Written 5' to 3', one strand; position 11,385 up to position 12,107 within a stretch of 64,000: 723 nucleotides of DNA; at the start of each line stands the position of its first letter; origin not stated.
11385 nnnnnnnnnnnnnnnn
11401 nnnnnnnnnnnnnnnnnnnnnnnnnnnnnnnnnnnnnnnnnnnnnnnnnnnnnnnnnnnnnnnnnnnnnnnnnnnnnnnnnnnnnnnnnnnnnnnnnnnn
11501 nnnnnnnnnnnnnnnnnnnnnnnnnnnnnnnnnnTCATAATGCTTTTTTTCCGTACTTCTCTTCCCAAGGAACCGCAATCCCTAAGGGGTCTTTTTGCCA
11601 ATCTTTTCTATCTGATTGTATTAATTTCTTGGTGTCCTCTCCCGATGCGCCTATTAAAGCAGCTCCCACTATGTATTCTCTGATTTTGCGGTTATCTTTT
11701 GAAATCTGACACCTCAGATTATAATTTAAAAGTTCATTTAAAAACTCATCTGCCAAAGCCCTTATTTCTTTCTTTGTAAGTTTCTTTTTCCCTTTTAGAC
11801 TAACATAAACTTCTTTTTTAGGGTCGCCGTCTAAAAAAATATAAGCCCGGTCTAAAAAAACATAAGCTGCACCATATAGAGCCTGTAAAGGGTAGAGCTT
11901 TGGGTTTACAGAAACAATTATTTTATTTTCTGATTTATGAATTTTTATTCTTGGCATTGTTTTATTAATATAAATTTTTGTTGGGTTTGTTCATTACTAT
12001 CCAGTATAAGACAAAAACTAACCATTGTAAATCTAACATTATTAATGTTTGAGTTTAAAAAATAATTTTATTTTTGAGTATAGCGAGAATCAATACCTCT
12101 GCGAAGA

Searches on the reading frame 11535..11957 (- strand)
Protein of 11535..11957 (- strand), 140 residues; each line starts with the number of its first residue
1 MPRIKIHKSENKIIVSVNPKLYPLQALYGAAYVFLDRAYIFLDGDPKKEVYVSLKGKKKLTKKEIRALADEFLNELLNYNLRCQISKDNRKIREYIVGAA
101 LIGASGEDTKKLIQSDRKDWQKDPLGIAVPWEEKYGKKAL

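Call 3: search_protein_families(library=ncbifam, proteins=[window:11535-11957:-], max_evalue=0.01)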
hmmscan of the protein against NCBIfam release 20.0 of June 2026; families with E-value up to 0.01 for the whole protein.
window:11535-11957:- (140 aa): 2 families
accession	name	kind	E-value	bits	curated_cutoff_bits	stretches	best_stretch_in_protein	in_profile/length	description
TIGR03976.1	chp_LLNDYxLRE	equivalog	1.4e-16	60.6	50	1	19-103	3-86/90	His-Xaa-Ser system protein HxsD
NF038315.1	HxsD_rel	equivalog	0.0014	18.8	41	1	17-77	3-58/62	HxsD-like protein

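Call 4: search_protein_families(library=pfam, proteins=[window:11535-11957:-], max_evalue=0.01)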
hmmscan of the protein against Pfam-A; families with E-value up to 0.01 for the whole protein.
window:11535-11957:- (140 aa): 0 families

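Call 72: search_protein_families(library=padloc, proteins=[window:11535-11957:-], max_evalue=0.001)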
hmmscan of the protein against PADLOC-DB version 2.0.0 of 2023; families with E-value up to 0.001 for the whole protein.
window:11535-11957:- (140 aa): 0 families
